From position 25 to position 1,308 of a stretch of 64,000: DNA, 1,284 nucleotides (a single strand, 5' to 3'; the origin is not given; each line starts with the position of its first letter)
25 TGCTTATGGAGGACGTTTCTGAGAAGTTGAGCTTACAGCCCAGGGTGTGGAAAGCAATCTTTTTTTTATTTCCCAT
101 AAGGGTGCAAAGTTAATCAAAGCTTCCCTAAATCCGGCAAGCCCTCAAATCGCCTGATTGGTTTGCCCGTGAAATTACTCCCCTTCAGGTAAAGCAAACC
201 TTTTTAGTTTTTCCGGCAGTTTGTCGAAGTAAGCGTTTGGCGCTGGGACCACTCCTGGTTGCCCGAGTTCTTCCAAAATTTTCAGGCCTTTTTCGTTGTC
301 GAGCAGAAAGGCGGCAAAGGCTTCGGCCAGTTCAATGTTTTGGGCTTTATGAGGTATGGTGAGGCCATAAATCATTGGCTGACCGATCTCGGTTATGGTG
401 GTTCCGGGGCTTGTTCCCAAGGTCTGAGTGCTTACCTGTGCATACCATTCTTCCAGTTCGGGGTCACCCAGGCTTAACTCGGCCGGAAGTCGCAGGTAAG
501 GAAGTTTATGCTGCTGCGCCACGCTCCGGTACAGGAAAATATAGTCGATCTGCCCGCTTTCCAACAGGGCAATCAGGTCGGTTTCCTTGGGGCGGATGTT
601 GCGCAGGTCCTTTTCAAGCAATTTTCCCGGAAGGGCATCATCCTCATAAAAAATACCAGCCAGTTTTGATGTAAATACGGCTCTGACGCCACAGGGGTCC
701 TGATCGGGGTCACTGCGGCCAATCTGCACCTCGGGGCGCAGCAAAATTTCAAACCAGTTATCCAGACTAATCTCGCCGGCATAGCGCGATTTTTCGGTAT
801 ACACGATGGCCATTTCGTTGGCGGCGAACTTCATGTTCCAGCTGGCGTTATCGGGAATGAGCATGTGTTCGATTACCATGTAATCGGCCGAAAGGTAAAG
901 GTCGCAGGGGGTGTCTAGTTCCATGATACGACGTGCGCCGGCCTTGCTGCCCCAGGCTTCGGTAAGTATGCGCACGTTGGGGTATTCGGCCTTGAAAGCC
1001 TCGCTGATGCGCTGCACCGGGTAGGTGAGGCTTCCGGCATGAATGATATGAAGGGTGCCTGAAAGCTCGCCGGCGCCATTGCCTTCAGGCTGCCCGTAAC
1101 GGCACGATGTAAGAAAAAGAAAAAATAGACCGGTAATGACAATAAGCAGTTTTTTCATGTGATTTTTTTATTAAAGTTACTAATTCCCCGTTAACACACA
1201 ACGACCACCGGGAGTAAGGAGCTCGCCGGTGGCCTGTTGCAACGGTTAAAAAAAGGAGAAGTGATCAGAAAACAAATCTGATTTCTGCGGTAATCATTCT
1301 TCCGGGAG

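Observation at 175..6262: Candidate TonB-dependent molybdate/tungstate acquisition locus: orphan WtpA-type binding protein, TBDR, Mop-less ModE, tandem SUOX-fold lipoprotein and BASS permease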

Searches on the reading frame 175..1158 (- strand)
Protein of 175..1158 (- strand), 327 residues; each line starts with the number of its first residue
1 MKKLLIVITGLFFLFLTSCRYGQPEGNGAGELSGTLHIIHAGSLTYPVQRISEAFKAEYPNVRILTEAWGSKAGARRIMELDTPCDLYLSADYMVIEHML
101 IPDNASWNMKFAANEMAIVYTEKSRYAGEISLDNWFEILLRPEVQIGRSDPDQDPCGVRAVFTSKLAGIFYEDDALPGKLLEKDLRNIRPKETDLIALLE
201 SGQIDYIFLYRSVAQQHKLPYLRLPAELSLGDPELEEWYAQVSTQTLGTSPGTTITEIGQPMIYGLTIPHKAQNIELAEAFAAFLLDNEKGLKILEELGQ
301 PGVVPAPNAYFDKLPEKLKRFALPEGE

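Call 3: search_protein_families(library=pfam, proteins=[window:175-1158:-], max_evalue=0.01)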
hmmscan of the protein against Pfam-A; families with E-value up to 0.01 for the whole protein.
window:175-1158:- (327 aa): 2 families
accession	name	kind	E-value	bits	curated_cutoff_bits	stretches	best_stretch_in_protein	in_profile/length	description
PF13531.11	SBP_bac_11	-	1.2e-29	104.2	25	1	36-296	1-222/227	Bacterial extracellular solute-binding protein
PF01547.30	SBP_bac_1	-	1.3e-12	48.8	26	1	43-289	3-304/307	Bacterial extracellular solute-binding protein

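Call 4: search_protein_families(library=ncbifam, proteins=[window:175-1158:-], max_evalue=0.01)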
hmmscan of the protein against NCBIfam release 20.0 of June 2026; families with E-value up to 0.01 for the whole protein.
window:175-1158:- (327 aa): 10 families
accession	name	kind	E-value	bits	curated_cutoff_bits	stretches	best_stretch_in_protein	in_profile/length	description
NF003196.0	PRK04168.1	equivalog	3.4e-93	312.2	355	1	4-320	8-332/338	tungstate ABC transporter substrate-binding protein WtpA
TIGR03730.1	tungstate_WtpA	equivalog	2.3e-81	272.9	242.75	2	35-184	2-151/275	tungstate ABC transporter substrate-binding protein WtpA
NF002918.0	PRK03537.1-4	equivalog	6.9e-12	45.2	288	1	33-217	5-189/246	molybdate ABC transporter substrate-binding protein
TIGR01256.1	modA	equivalog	4.7e-06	26.7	62.5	1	41-160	1-116/217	molybdate ABC transporter substrate-binding protein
NF007958.0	PRK10677.1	equivalog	4.3e-05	22.6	253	1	34-160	26-152/256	molybdate ABC transporter substrate-binding protein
NF002920.0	PRK03537.2-1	equivalog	0.00038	19.7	470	1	38-160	28-150/314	molybdate ABC transporter substrate-binding protein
NF002916.0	PRK03537.1-2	equivalog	0.00044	19.8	359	1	35-160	4-123/244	molybdate ABC transporter substrate-binding protein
NF002915.0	PRK03537.1-1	equivalog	0.0018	17.8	383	1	37-158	2-113/236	molybdate ABC transporter substrate-binding protein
NF002917.0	PRK03537.1-3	equivalog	0.004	16.4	264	0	38-160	27-143/267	molybdate ABC transporter substrate-binding protein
TIGR02136.1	ptsS_2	subfamily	0.0078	15.4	206.6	0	1-80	1-85/295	phosphate ABC transporter substrate-binding protein PstS family protein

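Call 9: find_encoding_contigs(protein=window:175-1158:-, flank=10000, max_places=8)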
Protein window:175-1158:- (327 aa): 3 contigs read that carry it; 1 place shown.
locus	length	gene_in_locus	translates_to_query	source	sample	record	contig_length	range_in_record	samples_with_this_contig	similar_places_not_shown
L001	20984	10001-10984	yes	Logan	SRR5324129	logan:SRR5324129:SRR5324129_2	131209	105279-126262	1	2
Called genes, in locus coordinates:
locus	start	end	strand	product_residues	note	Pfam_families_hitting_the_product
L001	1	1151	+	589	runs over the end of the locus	PF00939:Na_sulph_symp, PF03600:CitMHS, PF02080:TrkA_C, PF00939:Na_sulph_symp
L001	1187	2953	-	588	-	PF00691:OmpA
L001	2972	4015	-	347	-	PF17170:DUF5128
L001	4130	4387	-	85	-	-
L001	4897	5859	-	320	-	PF13593:SBF_like, PF01758:SBF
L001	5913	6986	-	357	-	-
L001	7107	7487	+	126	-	PF00126:HTH_1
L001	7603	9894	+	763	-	PF13620:CarboxypepD_reg, PF13715:CarbopepD_reg_2, PF07715:Plug, PF00593:TonB_dep_Rec_b-barrel, PF14905:OMP_b-brl_3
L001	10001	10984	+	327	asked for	PF01547:SBP_bac_1, PF13531:SBP_bac_11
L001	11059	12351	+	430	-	PF00919:UPF0004, PF04055:Radical_SAM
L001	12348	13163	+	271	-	PF00459:Inositol_P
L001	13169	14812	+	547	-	PF00999:Na_H_Exchanger, PF02254:TrkA_N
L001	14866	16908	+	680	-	-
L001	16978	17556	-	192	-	-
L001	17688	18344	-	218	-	PF00484:Pro_CA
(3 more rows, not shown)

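Call 19: find_homologous_proteins(query=window:175-1158:-, max_evalue=0.001)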
Query window:175-1158:- (327 aa): 1975 proteins with E <= 0.001 among 4557 candidates; the best 120 are listed.
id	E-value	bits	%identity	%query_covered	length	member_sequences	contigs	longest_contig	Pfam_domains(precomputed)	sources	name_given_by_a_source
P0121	8.7e-216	733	99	100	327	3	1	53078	PF13531.12,PF01547.31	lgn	-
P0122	6.3e-196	668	90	99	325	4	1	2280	PF13531.12,PF01547.31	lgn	-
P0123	2.3e-181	620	84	99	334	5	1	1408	PF13531.12,PF01547.31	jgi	jgi:molybdate/tungstate transport system substrate-binding protein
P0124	6.6e-181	619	84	98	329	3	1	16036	PF13531.12,PF01547.31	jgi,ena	-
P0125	1.4e-180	618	85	99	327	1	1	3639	PF13531.12,PF01547.31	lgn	-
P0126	2.4e-168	577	78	99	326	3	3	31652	PF13531.12,PF01547.31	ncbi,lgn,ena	-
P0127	4.6e-163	560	77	100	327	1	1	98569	PF13531.12,PF01547.31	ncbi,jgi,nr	ncbi:MAG: tungstate ABC transporter substrate-binding protein WtpA [Bacteroides sp.]|jgi:molybdate/t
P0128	2.0e-161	555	81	91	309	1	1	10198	PF13531.12,PF01547.31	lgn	-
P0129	1.7e-160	552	76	98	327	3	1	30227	PF13531.12,PF01547.31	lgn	-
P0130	7.0e-160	549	76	98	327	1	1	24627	PF13531.12,PF01547.31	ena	-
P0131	1.0e-152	526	73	99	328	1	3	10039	PF13531.12,PF01547.31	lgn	-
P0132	8.2e-142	490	68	98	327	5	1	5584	PF13531.12,PF01547.31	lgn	-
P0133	3.7e-141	488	69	95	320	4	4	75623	PF13531.12,PF01547.31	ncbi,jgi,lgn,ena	-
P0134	2.7e-140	485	70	92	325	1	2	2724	PF13531.12,PF01547.31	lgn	-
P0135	8.7e-140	483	67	98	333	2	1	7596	PF13531.12,PF01547.31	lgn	-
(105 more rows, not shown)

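Call 22: find_related_loci(query=A2, collection=genome_contigs, flank=10000)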
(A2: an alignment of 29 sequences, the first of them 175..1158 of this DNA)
Query A2 (327 aa) in genome_contigs; peptide patterns used: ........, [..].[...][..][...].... (x = any residue, [..] = any of these).
190 stretches matched a pattern; 117 encode a relative of the query (tblastn E <= 1e-3); the best 80 are kept; 80 distinct loci.
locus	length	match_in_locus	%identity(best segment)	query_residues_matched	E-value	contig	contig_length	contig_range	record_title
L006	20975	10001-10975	93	1-325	0e+0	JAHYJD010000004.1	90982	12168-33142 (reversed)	MAG: Bacteroidales bacterium isolate KA13 NODE_125_length_90982_cov_11.002091, whole genome shotgun sequence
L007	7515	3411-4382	83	2-325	0e+0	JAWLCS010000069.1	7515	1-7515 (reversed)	MAG: Bacteroidales bacterium isolate 15dZY3.bin.68 NODE_9704_length_7515_cov_23.593851, whole genome shotgun sequence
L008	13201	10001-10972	78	1-324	3e-175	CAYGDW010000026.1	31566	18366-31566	MAG TPA_asm: uncultured Bacteroidales bacterium isolate ERP113451_co2_204 genome assembly, contig: NODE_745_length_31566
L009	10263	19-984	76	1-322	9e-168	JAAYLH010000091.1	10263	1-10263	MAG: Bacteroidales bacterium isolate AS15tlH2ME_224 87285_AS15, whole genome shotgun sequence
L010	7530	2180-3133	67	6-322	2e-145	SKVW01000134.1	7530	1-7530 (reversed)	MAG: Bacteroidales bacterium isolate CSSed162cmB_179 CSSed16-2cmB-43642, whole genome shotgun sequence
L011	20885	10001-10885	68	31-325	9e-143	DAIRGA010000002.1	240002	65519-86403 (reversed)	MAG TPA_asm: Bacteroidales bacterium isolate CTOTU29519 NODE_11_length_240002_cov_11.740476, whole genome shotgun sequen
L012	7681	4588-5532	67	8-324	2e-141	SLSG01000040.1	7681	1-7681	MAG: Bacteroidales bacterium isolate CSSed165cm_597 CSSed16-5cm-42007, whole genome shotgun sequence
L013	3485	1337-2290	65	1-324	4e-144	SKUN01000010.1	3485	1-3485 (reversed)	MAG: Bacteroidales bacterium isolate CSSed162cmB_104 CSSed16-2cmB-159418, whole genome shotgun sequence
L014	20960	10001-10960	65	2-324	3e-139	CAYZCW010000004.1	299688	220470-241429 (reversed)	MAG TPA_asm: uncultured Bacteroidales bacterium isolate SRP241341_co1_227 genome assembly, contig: NODE_20_length_299688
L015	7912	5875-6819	65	1-319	8e-137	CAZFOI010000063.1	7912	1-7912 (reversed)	MAG TPA_asm: uncultured Bacteroidales bacterium isolate binchicken_co168_23 genome assembly, contig: NODE_14537_length_7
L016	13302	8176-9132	63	1-325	5e-135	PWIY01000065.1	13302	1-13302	MAG: Bacteroidales bacterium isolate CSSed10_126 CS-Sed10-C10693, whole genome shotgun sequence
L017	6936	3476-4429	63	3-321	3e-134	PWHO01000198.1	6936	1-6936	MAG: Bacteroidales bacterium isolate T1Sed10_123 T1-Sed10-C13859, whole genome shotgun sequence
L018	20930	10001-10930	63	11-322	4e-134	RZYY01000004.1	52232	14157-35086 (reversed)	MAG: Sphingobacteriia bacterium isolate INTA.AUR.034 contig-100_153, whole genome shotgun sequence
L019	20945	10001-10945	62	9-324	1e-133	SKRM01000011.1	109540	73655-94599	MAG: Bacteroidales bacterium isolate CSSed162cmA_488 CSSed16-2cmA-44, whole genome shotgun sequence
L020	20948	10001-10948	59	1-323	3e-133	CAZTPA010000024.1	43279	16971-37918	MAG TPA_asm: uncultured Bacteroidales bacterium isolate SRP252850_co1_256 genome assembly, contig: NODE_1317_length_4327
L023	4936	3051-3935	63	1-303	3e-130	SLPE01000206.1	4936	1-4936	MAG: Candidatus Izimaplasma bacterium isolate CSSed165cm_483 CSSed16-5cm-88765, whole genome shotgun sequence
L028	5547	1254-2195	61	3-323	7e-129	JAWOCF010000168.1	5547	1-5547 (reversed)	MAG: Bacteroidales bacterium isolate BLK3-3.bin.96 k191_2975426, whole genome shotgun sequence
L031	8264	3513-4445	57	4-322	1e-121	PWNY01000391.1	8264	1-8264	MAG: Bacteroidales bacterium isolate CSSed10_347 CS-Sed10-C25194, whole genome shotgun sequence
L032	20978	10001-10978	58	1-327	7e-121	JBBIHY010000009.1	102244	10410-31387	MAG: Bacteroidota bacterium isolate RSS170216_bin_125 NODE_94_length_102244_cov_9.439186, whole genome shotgun sequence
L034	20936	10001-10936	59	4-323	3e-120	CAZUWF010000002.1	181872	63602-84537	MAG TPA_asm: uncultured Bacteroidales bacterium isolate SRP257756_co1_246 genome assembly, contig: NODE_10_length_181872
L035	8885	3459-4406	61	1-321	2e-120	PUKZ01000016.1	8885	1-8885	MAG: Bacteroidales bacterium isolate B1Sed10_61 B1-Sed10-C11565, whole genome shotgun sequence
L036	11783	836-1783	59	1-319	1e-120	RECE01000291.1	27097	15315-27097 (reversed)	MAG: Bacteroidetes bacterium isolate DLM2.Bin11 NODE_1999_length_27097_cov_24.968, whole genome shotgun sequence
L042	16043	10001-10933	58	2-318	2e-118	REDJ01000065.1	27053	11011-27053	MAG: Bacteroidetes bacterium isolate GEM2.Bin22 NODE_1885_length_27053_cov_16.9474, whole genome shotgun sequence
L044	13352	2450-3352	59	13-319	1e-117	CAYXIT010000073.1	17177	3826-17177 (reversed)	MAG TPA_asm: uncultured Bacteroidales bacterium isolate binchicken_co405_345 genome assembly, contig: NODE_4890_length_1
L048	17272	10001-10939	57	5-324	9e-117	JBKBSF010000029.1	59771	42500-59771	MAG: Bacteroidales bacterium isolate 21H_022.bin.26 NODE_30_length_59771_cov_6.262505, whole genome shotgun sequence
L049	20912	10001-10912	59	14-318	2e-116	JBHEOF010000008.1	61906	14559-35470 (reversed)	MAG: Bacteroidales bacterium isolate S6_bin.21.strict S6_NODE_8, whole genome shotgun sequence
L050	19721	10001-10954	58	1-324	2e-116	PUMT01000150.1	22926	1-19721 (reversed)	MAG: Bacteroidetes bacterium isolate B1Sed10_220R1 B1-Sed10-C2045, whole genome shotgun sequence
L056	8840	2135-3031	59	1-303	5e-114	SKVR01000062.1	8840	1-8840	MAG: Bacteroidales bacterium isolate CSSed162cmB_168 CSSed16-2cmB-32465, whole genome shotgun sequence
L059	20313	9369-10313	53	1-326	1e-112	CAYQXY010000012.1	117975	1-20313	MAG TPA_asm: uncultured Bacteroidales bacterium isolate SRP072547_co1_283 genome assembly, contig: NODE_64_length_117975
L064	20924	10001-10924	54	7-324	3e-111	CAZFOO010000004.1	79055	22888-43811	MAG TPA_asm: uncultured Bacteroidales bacterium isolate SRP252850_co1_130 genome assembly, contig: NODE_310_length_79055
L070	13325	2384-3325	52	3-324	4e-110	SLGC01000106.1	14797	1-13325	MAG: Bacteroidales bacterium isolate CSSed162cmB_75 CSSed16-2cmB-11632, whole genome shotgun sequence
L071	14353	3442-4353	54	11-324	4e-110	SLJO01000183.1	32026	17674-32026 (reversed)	MAG: Bacteroidales bacterium isolate CSSed165cm_240 CSSed16-5cm-2093, whole genome shotgun sequence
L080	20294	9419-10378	50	2-322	1e-102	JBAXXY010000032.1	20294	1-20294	MAG: Lentisphaerota bacterium isolate ELA751 MAG751_32, whole genome shotgun sequence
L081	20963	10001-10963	50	1-322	3e-102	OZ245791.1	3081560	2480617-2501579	MAG: Victivallales bacterium isolate 31a4d9ff-eb2b-44ba-b10b-e3ac66b60536 genome assembly, chromosome: 1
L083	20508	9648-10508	53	36-322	4e-101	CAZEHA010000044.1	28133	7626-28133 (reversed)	MAG TPA_asm: uncultured Bacteroidales bacterium isolate SRP241326_co3_331 genome assembly, contig: NODE_2378_length_2813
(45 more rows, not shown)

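Call 31: search_protein_families(library=pfam, proteins=[L080:11330-12430:+, L070:5-2164:+, L032:10978-11766:+, L059:12910-14085:+, L059:14069-14869:+, L071:8889-9347:+, L032:12802-13359:+, L031:386-1327:-, L006:493-1494:-, L015:6837-7640:-], max_evalue=0.001)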
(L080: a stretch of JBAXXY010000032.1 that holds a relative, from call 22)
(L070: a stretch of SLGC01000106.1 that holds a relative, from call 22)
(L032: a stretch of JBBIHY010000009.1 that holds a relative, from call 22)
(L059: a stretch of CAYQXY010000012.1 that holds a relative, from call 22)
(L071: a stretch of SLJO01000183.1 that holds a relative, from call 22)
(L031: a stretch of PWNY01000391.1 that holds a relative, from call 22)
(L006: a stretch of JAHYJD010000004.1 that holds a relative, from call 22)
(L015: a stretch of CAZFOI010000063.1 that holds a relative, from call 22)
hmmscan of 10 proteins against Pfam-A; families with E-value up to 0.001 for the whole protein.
L080:11330-12430:+ (366 aa): 2 families
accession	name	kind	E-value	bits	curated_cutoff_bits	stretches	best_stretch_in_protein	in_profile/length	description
PF00005.33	ABC_tran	-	5.2e-34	118.2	25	1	16-156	1-136/137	ABC transporter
PF03459.23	TOBE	-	1.8e-10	41.3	22.3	1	303-364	1-63/64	TOBE domain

L070:5-2164:+ (719 aa): 2 families
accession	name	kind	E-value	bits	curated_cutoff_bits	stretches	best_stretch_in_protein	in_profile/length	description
PF01314.23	AFOR_C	-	1.7e-96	324.1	27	1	264-704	4-385/385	Aldehyde ferredoxin oxidoreductase, domains 2 & 3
PF02730.20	AFOR_N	-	2.9e-46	158.1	29.8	1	30-242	2-197/199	Aldehyde ferredoxin oxidoreductase, N-terminal domain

L032:10978-11766:+ (262 aa): 1 family
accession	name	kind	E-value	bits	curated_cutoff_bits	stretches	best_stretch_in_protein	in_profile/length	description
PF00528.27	BPD_transp_1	-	5.1e-14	52.9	26.4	1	69-255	1-180/184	Binding-protein-dependent transport system inner membrane component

L059:12910-14085:+ (391 aa): 3 families
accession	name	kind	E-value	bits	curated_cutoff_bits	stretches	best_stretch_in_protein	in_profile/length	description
PF03453.22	MoeA_N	-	1.5e-43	148.7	30.8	1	3-159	2-160/160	MoeA N-terminal region (domain I and II)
PF00994.29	MoCF_biosynth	-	7.8e-29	100.7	26.6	1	173-308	2-142/144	Probable molybdopterin binding domain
PF03454.20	MoeA_C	-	3.1e-06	27.8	22.1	1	332-389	10-70/72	MoeA C-terminal region (domain IV)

L059:14069-14869:+ (266 aa): 3 families
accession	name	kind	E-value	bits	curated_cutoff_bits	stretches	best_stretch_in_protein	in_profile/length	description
PF04055.27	Radical_SAM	-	3.5e-30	105.8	29.5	1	14-160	1-150/166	Radical SAM superfamily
PF06463.18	Mob_synth_C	-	1.2e-08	35.3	37.4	1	187-240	52-105/128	Molybdenum Cofactor Synthesis C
PF13353.11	Fer4_12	-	5.1e-07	30.5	22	1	19-121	14-115/137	4Fe-4S single cluster domain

L071:8889-9347:+ (152 aa): 1 family
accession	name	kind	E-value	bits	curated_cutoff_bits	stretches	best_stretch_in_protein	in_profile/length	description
PF01967.27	MoaC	-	1.7e-54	183.9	27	1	17-149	1-135/136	MoaC family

L032:12802-13359:+ (185 aa): 0 families

L031:386-1327:- (313 aa): 1 family
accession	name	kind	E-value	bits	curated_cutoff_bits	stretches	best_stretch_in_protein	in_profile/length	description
PF00696.33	AA_kinase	-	2.3e-26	93.4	24.9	1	4-297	2-233/234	Amino acid kinase family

L006:493-1494:- (333 aa): 2 families
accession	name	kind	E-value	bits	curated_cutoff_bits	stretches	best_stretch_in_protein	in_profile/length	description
PF00185.30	OTCace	-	2.5e-55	187.3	29.4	1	156-329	2-156/157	Aspartate/ornithine carbamoyltransferase, Asp/Orn binding domain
PF02729.26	OTCace_N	-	4.2e-46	157.1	29.9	1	8-148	1-148/148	Aspartate/ornithine carbamoyltransferase, carbamoyl-P binding domain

L015:6837-7640:- (267 aa): 5 families
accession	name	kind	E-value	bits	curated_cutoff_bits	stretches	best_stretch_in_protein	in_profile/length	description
PF00106.31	adh_short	-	7e-46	156.6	26.6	1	4-182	2-190/195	short chain dehydrogenase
PF13561.12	adh_short_C2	-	2.3e-29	103.1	27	1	9-181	1-183/236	Enoyl-(Acyl carrier protein) reductase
PF08659.16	KR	-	5.5e-08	33.4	22.6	1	48-155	60-163/180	KR domain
PF01370.27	Epimerase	-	3.8e-06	26.9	20.9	1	5-131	1-117/240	NAD dependent epimerase/dehydratase family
PF08643.16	DUF1776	-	0.00039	20.4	25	1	82-257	105-293/294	Fungal family of unknown function (DUF1776)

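Call 32: search_protein_families(library=pfam, proteins=[L006:11891-13153:-, L028:3222-3833:-, L016:7460-7933:-, L023:2279-2992:+, L020:12739-14124:-, L056:3206-4465:+, L083:9205-9486:+, L050:11187-11756:-, L064:6891-7490:-, L035:4568-6109:-], max_evalue=0.001)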
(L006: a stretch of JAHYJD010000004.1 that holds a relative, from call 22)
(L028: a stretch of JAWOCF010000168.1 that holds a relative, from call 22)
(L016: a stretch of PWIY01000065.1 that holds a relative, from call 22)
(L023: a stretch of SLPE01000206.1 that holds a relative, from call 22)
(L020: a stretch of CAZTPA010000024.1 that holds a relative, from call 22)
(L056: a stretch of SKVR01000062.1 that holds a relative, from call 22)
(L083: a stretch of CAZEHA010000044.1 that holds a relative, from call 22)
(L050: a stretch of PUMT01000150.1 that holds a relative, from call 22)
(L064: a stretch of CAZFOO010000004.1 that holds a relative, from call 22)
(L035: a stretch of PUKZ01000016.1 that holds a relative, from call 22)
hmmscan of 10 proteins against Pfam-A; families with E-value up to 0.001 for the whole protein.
L006:11891-13153:- (420 aa): 4 families
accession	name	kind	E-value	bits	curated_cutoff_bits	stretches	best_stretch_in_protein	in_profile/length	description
PF00155.27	Aminotran_1_2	-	2.7e-56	191.8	19.7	1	68-409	2-361/361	Aminotransferase class I and II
PF01212.27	Beta_elim_lyase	-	2.8e-05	24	27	1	116-284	36-217/288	Beta-eliminating lyase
PF01053.26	Cys_Met_Meta_PP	-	0.0003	19.9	27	1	101-240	44-180/381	Cys/Met metabolism PLP-dependent enzyme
PF00266.25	Aminotran_5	-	0.00065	19.2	21.5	0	110-239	41-181/371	Aminotransferase class-V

L028:3222-3833:- (203 aa): 0 families

L016:7460-7933:- (157 aa): 1 family
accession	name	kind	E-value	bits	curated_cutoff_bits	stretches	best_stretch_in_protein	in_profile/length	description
PF04170.18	NlpE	-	1.3e-15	58.5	22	1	60-143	1-85/86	NlpE N-terminal domain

L023:2279-2992:+ (237 aa): 1 family
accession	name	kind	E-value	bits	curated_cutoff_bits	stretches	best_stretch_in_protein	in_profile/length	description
PF08713.17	DNA_alkylation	-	1.7e-65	221.2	21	1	7-224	1-213/213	DNA alkylation repair enzyme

L020:12739-14124:- (461 aa): 1 family
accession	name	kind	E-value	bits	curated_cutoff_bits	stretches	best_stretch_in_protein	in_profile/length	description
PF18942.5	DUF5689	-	1.7e-68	231.2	28.6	2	93-245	69-217/217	Family of unknown function (DUF5689)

L056:3206-4465:+ (419 aa): 3 families
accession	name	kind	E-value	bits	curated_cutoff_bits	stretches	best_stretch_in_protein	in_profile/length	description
PF13360.13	PQQ_2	-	3.3e-23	83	27.6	1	128-341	28-230/233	Outer membrane protein assembly factor BamB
PF13570.13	Beta-prop_ACSF4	-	7.6e-12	45.7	133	1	190-260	109-174/329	Beta-alanine-activating enzyme, beta-propeller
PF01011.28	PQQ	-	1.6e-08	34.2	26.7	0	177-265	52-150/595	Glucose/ethanol/alcohol dehydrogenase, beta-propeller domain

L083:9205-9486:+ (93 aa): 1 family
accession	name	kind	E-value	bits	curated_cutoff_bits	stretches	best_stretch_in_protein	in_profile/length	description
PF06865.17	Ppnp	-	1.9e-32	111.9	25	1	3-92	2-92/92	Pyrimidine/purine nucleoside phosphorylase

L050:11187-11756:- (189 aa): 0 families

L064:6891-7490:- (199 aa): 1 family
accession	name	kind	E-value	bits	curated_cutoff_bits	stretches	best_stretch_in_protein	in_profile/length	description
PF00899.27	ThiF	-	1.2e-30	106.9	28.1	1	13-196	19-205/238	ThiF family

L035:4568-6109:- (513 aa): 1 family
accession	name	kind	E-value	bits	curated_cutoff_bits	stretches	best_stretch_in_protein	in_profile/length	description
PF00171.27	Aldedh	-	5.3e-127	424.6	23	1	28-494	4-460/461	Aldehyde dehydrogenase family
